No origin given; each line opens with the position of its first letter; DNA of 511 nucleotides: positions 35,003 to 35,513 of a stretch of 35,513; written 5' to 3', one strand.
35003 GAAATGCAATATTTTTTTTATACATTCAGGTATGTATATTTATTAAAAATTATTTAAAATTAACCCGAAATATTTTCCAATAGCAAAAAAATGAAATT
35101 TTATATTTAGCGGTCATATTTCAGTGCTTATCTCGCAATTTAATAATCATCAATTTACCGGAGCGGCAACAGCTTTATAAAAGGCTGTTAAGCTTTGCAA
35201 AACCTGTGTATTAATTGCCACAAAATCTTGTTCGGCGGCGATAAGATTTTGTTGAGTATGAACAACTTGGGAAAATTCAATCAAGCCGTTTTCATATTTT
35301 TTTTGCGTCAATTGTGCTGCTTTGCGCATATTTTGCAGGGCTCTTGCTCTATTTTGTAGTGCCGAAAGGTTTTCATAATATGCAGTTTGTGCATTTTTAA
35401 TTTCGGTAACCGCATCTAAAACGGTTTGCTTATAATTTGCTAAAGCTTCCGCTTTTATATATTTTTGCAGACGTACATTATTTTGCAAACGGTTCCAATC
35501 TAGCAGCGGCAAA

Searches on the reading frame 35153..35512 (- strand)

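Call 8: search_protein_families(library=pfam, proteins=[window:35153-35512:-])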
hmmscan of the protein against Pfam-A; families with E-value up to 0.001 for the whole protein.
window:35153-35512:- (120 aa): 1 family
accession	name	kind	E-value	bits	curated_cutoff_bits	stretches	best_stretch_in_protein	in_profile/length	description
PF02321.23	OEP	-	3.8e-10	40.3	22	1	1-114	72-185/187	Outer membrane efflux protein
